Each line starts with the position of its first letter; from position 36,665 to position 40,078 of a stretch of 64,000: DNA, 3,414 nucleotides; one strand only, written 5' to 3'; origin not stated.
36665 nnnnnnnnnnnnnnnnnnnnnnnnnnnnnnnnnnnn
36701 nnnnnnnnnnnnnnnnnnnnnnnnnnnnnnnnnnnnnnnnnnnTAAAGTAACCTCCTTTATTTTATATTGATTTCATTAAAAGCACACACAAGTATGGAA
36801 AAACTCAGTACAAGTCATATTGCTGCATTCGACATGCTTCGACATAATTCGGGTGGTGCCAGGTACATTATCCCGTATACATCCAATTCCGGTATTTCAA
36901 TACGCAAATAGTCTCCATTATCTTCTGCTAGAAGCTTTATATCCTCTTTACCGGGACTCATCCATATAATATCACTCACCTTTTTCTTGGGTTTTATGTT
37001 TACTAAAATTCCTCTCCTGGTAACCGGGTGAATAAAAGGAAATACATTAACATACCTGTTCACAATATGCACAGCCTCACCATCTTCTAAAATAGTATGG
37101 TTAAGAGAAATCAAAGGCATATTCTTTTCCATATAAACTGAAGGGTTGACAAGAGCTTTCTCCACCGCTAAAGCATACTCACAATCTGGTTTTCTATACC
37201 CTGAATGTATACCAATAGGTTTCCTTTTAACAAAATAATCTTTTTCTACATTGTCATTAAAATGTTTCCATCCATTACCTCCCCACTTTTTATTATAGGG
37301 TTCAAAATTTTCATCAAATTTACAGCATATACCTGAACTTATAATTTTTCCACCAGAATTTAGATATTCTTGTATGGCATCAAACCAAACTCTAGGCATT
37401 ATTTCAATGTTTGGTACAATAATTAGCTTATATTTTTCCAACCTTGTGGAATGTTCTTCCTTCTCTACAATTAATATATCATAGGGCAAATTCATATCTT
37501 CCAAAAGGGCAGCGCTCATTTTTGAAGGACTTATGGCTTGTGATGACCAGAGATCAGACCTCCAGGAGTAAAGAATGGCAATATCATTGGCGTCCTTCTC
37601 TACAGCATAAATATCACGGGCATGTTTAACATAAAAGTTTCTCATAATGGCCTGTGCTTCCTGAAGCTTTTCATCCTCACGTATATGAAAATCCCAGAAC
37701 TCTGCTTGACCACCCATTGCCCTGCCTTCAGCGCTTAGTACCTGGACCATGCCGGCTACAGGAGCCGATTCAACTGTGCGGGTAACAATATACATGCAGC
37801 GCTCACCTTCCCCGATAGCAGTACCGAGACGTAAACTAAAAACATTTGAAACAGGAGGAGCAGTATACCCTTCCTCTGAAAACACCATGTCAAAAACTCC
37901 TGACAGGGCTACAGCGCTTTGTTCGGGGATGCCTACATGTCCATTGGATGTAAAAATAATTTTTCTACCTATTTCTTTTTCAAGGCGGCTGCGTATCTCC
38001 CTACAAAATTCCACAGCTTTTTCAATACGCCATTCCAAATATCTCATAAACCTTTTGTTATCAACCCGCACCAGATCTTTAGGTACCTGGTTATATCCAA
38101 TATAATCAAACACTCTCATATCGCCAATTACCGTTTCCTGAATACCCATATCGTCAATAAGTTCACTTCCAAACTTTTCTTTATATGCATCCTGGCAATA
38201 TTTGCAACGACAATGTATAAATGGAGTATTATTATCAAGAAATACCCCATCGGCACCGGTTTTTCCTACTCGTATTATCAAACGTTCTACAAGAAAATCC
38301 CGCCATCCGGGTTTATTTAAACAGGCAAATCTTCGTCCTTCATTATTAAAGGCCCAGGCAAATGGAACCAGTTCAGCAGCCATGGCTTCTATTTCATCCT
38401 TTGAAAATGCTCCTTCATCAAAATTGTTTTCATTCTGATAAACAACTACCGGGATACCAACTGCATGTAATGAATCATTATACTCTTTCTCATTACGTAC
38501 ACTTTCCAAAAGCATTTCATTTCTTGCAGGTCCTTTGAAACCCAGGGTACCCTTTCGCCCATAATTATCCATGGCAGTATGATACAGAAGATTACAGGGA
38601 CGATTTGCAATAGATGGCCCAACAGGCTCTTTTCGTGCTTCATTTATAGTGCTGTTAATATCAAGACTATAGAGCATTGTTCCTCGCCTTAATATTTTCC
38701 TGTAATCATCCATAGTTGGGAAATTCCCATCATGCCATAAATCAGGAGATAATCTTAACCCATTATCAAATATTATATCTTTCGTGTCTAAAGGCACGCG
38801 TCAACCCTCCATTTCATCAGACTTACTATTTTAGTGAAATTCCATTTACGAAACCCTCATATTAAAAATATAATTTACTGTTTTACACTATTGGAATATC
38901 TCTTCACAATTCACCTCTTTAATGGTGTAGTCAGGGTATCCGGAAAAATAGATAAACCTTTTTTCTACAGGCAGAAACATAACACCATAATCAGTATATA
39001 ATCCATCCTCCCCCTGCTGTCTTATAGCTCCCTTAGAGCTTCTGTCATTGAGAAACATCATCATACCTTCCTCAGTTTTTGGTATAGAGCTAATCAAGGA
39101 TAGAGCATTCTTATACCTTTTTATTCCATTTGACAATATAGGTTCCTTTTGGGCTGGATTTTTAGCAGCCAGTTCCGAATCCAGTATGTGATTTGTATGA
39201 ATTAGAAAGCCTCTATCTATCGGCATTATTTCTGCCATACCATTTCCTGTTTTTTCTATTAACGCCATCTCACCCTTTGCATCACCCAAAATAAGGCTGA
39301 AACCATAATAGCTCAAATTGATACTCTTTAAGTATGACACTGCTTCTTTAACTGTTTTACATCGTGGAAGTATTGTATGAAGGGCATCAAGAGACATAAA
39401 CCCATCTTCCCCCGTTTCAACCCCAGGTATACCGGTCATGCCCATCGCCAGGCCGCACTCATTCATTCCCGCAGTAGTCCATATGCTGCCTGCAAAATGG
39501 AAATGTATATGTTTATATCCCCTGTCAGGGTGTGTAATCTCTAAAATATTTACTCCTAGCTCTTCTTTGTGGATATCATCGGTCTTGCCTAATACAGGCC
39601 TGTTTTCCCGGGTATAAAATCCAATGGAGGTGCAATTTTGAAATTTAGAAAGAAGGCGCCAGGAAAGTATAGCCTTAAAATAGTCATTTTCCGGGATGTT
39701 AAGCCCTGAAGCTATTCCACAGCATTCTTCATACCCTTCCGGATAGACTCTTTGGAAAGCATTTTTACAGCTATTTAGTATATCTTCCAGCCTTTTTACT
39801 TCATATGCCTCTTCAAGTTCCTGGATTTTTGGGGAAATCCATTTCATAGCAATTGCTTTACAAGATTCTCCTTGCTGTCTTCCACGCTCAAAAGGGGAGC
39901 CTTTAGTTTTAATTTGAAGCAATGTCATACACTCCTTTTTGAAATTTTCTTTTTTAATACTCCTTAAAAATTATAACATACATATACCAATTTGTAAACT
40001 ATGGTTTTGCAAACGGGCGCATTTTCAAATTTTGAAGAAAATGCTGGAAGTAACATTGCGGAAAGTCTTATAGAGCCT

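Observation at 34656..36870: A 55-nt element forms the 3' ends of two unrelated genes in different reading frames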

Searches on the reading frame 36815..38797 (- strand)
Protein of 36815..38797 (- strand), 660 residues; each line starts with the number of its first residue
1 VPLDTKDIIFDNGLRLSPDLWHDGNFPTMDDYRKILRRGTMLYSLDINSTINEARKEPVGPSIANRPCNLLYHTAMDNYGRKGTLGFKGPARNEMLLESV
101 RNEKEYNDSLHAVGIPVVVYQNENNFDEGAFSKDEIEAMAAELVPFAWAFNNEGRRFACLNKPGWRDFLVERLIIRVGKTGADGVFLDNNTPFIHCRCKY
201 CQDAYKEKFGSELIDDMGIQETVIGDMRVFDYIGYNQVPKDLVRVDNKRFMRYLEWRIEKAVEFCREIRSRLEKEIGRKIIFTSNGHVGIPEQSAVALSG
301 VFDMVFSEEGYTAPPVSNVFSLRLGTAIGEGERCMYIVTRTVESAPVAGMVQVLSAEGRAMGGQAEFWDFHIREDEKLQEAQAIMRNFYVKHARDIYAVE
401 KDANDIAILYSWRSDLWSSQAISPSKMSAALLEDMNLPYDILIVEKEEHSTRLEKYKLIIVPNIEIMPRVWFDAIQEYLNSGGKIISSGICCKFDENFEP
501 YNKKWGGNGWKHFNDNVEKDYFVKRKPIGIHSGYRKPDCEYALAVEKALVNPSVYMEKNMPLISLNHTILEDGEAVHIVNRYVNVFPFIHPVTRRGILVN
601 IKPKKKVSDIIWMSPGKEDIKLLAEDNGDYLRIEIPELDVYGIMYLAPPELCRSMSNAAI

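Call 7: search_protein_families(library=pfam, proteins=[window:36815-38797:-], max_evalue=0.01)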
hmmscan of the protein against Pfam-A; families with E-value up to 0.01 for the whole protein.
window:36815-38797:- (660 aa): 3 families
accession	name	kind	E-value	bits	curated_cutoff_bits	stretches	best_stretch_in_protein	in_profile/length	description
PF08532.16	Glyco_hydro_42M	-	9e-06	25.8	25.8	1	405-507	2-109/207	Beta-galactosidase trimerisation domain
PF22369.2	GLMA_2nd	-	2.3e-05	24.5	27.7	1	430-502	24-95/138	GLMA-like, second domain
PF09960.14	DUF2194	-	0.0072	15.1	30.4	0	393-574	25-184/582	Uncharacterised protein conserved in bacteria (DUF2194)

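Call 17: find_homologous_proteins(query=window:36815-38797:-)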
Query window:36815-38797:- (660 aa): 42 proteins with E <= 0.001 among 8000 candidates.
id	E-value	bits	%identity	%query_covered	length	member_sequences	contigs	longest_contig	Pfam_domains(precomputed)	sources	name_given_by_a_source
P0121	0.0e+0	1544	100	100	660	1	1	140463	PF22369.3,PF08532.17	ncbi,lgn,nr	ncbi:MAG: beta-galactosidase trimerization domain-containing protein [Firmicutes bacterium]|nr:beta-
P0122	0.0e+0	1236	79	98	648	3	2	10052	-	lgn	-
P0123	6.3e-266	902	59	96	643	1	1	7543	PF08532.17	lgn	-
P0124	9.8e-265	898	60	96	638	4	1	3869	PF19773.6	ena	-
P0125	5.1e-264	896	59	96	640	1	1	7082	-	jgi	jgi:hypothetical protein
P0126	3.7e-255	867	59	96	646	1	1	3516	-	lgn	-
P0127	1.1e-237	809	54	96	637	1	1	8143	PF08532.17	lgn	-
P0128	1.3e-236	805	55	96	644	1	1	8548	PF19773.6,PF08532.17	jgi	jgi:hypothetical protein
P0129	8.3e-235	799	54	96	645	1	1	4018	PF08532.17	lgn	-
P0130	3.0e-234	798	57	93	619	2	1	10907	PF08532.17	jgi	-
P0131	3.1e-233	794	53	96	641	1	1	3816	PF08532.17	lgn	-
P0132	9.6e-233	793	54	96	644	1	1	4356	PF08532.17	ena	-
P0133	2.7e-232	791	54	96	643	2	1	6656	PF08532.17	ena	-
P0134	2.6e-231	788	53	96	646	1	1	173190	PF08532.17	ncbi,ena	-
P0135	2.7e-231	788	52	98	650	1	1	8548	-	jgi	jgi:hypothetical protein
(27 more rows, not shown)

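Call 19: find_encoding_contigs(protein=P0121, flank=10000, max_places=4)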
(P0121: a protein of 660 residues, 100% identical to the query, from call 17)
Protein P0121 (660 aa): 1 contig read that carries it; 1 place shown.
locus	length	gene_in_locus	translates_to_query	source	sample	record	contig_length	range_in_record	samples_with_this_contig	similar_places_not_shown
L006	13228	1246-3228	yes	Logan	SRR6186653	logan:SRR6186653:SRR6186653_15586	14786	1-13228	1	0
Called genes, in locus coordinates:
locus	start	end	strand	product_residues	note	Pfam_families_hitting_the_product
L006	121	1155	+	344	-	PF03417:AAT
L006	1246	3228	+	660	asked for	PF08532:Glyco_hydro_42M (weak), PF22369:GLMA_2nd (weak)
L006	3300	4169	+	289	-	-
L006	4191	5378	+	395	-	-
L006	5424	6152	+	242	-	PF04909:Amidohydro_2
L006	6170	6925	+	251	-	PF04909:Amidohydro_2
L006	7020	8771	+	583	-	-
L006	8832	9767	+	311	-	PF00149:Metallophos, PF12850:Metallophos_2 (weak)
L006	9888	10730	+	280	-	PF02522:Antibiotic_NAT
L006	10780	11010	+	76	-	PF01050:MannoseP_isomer (weak), PF02311:AraC_binding, PF07883:Cupin_2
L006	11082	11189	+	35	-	-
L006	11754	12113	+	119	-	PF13683:rve_3, PF13333:rve_2 (weak)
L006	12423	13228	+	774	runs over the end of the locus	PF00165:HTH_AraC (faint), PF12833:HTH_18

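Call 20: find_encoding_contigs(protein=P0122, flank=10000, max_places=4)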
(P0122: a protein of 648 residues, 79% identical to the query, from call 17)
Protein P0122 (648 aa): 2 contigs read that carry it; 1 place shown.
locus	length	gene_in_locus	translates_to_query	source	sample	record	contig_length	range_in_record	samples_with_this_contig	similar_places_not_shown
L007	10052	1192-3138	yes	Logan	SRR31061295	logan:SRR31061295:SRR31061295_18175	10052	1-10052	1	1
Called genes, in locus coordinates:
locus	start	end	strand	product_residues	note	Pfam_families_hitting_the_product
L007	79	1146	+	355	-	PF03417:AAT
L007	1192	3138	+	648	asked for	-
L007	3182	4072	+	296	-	-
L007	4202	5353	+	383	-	-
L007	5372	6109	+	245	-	PF04909:Amidohydro_2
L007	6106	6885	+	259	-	PF01026:TatD_DNase (faint), PF04909:Amidohydro_2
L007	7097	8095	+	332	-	PF01408:GFO_IDH_MocA, PF22725:GFO_IDH_MocA_C3 (weak)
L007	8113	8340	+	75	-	PF21252:Glyco_hydro_109_C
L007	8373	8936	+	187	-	PF02525:Flavodoxin_2, PF03358:FMN_red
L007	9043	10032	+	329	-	PF01208:URO-D (weak)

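Call 63: list_cluster_members(proteins=[P0121])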
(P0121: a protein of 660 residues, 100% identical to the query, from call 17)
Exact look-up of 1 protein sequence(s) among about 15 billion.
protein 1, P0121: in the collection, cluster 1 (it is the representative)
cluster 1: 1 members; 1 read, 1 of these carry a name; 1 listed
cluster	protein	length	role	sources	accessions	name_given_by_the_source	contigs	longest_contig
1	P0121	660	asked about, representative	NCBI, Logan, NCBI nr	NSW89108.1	MAG: beta-galactosidase trimerization domain-containing protein [Firmicutes bacterium] | beta-galactosidase trimerization domain-containing protein [Bacillota bacterium]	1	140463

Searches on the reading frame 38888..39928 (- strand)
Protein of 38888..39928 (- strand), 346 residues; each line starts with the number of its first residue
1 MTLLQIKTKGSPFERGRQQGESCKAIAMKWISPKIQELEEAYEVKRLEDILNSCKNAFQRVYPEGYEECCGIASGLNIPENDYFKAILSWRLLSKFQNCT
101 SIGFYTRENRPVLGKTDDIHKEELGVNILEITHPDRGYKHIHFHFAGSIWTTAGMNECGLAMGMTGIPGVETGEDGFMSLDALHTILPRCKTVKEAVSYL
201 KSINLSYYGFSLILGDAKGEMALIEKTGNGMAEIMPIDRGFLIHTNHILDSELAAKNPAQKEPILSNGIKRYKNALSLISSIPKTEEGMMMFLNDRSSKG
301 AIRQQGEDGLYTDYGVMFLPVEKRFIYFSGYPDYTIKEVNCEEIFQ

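Call 7: search_protein_families(library=pfam, proteins=[window:38888-39928:-], max_evalue=0.01)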
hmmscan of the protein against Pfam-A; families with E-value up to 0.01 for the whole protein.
window:38888-39928:- (346 aa): 2 families
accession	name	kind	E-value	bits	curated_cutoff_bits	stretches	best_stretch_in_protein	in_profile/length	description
PF03417.21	AAT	-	5.9e-20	72.4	23.2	1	107-298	3-186/225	Acyl-coenzyme A:6-aminopenicillanic acid acyl-transferase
PF02275.23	CBAH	-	0.0024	18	20.4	0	153-231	68-162/316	Linear amide C-N hydrolases, choloylglycine hydrolase family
